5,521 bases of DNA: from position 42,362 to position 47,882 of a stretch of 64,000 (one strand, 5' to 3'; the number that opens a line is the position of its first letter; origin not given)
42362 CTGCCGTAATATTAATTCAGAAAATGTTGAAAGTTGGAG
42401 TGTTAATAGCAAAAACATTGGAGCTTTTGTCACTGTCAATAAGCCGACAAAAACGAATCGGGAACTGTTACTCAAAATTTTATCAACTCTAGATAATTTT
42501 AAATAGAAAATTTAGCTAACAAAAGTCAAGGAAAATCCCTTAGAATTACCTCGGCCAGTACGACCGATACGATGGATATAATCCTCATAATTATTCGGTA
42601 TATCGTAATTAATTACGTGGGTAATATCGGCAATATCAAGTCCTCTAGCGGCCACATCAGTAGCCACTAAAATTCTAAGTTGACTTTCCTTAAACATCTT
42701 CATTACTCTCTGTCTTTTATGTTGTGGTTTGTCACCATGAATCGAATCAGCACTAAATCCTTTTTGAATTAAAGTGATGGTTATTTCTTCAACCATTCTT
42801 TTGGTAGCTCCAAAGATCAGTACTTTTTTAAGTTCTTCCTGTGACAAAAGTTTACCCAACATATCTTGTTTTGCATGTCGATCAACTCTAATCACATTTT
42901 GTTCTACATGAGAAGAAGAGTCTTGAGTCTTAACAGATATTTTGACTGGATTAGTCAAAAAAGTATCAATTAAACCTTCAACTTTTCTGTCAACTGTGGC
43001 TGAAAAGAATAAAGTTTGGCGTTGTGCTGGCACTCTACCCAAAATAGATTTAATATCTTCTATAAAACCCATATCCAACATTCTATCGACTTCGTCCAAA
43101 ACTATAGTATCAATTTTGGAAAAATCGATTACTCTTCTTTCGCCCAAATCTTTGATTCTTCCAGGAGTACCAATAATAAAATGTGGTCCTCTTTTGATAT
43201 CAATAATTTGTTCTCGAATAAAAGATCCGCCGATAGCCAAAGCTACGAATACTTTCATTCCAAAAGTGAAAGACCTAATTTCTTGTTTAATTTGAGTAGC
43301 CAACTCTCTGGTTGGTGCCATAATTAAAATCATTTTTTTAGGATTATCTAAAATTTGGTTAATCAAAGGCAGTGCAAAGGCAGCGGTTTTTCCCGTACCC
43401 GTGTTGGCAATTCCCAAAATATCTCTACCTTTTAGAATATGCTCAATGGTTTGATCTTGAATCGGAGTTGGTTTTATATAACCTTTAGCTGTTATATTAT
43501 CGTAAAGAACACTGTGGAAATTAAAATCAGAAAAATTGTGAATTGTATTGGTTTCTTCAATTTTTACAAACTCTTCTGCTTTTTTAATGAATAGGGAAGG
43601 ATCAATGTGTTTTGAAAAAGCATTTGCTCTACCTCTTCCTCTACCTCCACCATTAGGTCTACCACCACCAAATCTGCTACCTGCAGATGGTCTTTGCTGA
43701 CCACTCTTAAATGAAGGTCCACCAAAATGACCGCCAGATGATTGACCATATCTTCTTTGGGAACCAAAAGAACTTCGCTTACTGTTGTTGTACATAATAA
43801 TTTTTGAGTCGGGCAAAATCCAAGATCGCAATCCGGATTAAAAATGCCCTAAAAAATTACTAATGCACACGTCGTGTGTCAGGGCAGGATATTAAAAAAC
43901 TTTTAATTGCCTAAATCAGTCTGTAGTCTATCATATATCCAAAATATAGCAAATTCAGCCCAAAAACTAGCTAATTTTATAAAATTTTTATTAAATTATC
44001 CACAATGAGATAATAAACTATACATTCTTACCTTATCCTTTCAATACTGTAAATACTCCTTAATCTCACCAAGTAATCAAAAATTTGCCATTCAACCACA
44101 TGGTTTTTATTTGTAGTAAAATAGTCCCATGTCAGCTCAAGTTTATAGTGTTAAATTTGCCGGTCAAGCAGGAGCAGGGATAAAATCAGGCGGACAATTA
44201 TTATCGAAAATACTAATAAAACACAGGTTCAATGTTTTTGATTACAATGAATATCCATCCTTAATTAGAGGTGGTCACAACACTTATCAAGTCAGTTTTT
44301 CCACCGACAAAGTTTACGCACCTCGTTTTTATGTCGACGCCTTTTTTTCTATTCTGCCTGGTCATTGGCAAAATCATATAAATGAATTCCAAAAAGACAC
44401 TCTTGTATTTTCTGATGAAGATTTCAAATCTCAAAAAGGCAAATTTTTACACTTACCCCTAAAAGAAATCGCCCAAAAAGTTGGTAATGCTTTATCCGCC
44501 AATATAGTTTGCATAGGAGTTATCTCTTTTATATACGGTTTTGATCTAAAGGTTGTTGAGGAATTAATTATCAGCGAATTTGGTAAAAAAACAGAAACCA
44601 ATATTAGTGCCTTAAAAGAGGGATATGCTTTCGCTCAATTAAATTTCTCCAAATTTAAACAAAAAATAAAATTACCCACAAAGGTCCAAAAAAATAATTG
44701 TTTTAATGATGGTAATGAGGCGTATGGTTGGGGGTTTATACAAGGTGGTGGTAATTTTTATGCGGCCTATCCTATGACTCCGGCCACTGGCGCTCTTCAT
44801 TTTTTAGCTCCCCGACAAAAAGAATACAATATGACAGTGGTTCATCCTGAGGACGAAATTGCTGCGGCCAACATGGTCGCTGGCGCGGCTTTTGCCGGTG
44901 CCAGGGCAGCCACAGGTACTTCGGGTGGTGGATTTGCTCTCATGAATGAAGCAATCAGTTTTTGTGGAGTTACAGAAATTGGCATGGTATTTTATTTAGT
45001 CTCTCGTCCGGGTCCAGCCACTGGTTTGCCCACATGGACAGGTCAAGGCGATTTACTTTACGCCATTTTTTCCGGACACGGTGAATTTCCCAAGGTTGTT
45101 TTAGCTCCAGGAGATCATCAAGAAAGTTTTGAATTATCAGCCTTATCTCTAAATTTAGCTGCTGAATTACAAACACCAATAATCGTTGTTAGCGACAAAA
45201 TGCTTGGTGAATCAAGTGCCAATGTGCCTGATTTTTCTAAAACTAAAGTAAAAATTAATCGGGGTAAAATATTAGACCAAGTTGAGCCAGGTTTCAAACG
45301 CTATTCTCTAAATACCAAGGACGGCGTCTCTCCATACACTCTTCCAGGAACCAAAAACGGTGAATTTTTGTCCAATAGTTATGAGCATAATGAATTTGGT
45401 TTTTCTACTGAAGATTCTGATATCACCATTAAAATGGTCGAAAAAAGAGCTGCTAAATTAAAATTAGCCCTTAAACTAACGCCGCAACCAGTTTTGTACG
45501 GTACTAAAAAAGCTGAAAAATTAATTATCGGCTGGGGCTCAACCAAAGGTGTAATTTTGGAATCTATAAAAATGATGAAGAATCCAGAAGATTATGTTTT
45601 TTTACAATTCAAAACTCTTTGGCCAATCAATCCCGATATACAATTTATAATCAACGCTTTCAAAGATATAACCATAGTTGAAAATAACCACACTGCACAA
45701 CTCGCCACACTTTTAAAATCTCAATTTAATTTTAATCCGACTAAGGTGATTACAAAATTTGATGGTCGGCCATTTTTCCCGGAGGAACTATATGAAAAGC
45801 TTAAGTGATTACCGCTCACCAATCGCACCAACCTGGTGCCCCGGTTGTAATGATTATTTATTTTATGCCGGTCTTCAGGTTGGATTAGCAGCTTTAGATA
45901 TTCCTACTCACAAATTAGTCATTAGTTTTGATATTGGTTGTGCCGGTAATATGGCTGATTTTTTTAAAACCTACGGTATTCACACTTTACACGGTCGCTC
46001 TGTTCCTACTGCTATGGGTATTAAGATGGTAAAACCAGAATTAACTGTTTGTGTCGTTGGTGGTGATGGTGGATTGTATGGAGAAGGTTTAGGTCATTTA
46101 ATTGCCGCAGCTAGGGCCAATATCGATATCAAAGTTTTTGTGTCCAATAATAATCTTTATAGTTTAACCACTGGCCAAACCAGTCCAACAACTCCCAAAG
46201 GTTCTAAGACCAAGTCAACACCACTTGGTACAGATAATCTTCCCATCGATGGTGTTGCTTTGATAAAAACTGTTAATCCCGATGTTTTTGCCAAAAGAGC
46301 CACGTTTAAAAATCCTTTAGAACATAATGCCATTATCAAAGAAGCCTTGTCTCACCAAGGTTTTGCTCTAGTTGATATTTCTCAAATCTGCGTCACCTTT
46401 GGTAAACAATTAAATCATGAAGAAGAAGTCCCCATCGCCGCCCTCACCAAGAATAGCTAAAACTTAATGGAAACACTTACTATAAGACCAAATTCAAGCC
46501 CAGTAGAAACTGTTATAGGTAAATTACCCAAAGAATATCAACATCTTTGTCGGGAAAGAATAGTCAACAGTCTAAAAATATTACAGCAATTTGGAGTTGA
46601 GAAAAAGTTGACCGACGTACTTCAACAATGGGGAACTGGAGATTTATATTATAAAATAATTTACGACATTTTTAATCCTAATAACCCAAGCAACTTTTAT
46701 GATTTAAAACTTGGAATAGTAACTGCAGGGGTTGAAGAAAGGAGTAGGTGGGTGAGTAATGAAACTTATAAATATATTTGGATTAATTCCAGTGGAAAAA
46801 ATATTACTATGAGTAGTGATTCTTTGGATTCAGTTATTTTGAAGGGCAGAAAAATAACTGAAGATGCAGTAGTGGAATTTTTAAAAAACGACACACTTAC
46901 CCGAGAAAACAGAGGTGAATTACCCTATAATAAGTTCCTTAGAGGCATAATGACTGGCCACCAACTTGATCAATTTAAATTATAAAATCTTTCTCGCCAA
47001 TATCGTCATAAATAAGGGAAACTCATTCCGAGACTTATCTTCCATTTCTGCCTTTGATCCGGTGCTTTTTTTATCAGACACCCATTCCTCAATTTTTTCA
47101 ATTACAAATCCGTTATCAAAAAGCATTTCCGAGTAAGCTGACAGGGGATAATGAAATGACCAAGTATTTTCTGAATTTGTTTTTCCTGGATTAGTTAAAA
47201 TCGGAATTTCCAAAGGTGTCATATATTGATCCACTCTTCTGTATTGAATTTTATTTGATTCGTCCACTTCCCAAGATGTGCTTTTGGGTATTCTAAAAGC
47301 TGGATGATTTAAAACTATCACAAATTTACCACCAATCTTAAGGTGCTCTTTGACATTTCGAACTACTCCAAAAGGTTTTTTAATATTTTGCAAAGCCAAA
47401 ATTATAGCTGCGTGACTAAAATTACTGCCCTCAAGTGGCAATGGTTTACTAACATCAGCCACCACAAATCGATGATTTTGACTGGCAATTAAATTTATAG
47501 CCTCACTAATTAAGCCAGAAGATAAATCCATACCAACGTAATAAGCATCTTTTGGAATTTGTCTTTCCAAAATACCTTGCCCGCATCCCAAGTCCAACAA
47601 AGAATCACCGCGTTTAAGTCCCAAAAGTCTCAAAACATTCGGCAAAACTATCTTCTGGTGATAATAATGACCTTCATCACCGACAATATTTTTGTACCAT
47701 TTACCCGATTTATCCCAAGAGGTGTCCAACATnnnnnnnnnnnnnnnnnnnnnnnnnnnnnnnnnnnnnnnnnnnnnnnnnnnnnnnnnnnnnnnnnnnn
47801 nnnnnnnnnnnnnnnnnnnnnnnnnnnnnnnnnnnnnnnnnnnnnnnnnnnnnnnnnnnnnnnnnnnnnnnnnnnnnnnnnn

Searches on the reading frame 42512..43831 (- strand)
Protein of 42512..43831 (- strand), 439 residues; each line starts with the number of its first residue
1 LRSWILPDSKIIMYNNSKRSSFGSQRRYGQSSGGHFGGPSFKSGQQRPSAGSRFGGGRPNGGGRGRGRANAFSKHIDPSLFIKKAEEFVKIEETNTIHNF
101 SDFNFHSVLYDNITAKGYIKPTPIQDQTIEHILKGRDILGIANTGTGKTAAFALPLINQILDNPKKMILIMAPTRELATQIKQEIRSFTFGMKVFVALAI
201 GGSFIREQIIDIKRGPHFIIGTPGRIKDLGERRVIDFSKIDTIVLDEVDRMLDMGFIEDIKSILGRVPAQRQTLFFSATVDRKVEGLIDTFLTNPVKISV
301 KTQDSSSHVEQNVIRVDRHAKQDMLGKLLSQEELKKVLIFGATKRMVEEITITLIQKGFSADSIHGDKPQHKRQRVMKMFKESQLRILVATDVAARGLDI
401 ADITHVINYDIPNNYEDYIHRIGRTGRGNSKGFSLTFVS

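Call 77: search_protein_families(library=pfam, proteins=[window:42512-43831:-], max_evalue=0.00001)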
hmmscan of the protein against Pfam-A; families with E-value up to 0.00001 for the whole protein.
window:42512-43831:- (439 aa): 3 families
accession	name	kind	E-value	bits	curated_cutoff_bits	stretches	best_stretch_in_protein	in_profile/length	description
PF00270.35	DEAD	-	9.9e-49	165.7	26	1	122-285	1-165/167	DEAD/DEAH box helicase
PF00271.37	Helicase_C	-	1.6e-34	118.9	23.5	1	321-428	2-109/110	Helicase conserved C-terminal domain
PF04851.21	ResIII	-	1.3e-08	35.4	22.5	1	119-281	2-163/164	Type III restriction enzyme, res subunit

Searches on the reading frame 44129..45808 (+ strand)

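Call 76: search_protein_families(library=pfam, proteins=[window:44129-45808:+], max_evalue=0.00001)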
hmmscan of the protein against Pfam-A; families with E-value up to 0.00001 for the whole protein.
window:44129-45808:+ (559 aa): 2 families
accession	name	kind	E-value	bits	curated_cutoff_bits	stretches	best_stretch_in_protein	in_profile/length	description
PF01855.24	POR_N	-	4.8e-47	161.1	27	1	204-437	4-229/231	Pyruvate flavodoxin/ferredoxin oxidoreductase, thiamine diP-bdg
PF01558.24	POR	-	1.7e-20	74.3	27.4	1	14-167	1-173/173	Pyruvate ferredoxin/flavodoxin oxidoreductase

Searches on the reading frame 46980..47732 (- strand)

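Call 76: search_protein_families(library=pfam, proteins=[window:46980-47732:-], max_evalue=0.00001)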
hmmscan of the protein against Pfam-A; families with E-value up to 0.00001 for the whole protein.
window:46980-47732:- (250 aa): 5 families
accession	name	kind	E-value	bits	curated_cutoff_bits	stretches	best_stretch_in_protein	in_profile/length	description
PF08241.18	Methyltransf_11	-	1.6e-10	41.9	21.2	1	46-139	1-95/95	Methyltransferase domain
PF13649.12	Methyltransf_25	-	3.6e-09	37.6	27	1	46-135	2-97/97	Methyltransferase domain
PF08242.18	Methyltransf_12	-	4.6e-09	37.3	30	1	46-137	1-98/98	Methyltransferase domain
PF13489.12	Methyltransf_23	-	6.3e-09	36.2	27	1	27-162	7-124/164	Methyltransferase domain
PF13847.12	Methyltransf_31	-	2.2e-08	34.4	27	1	40-140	2-110/145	Methyltransferase domain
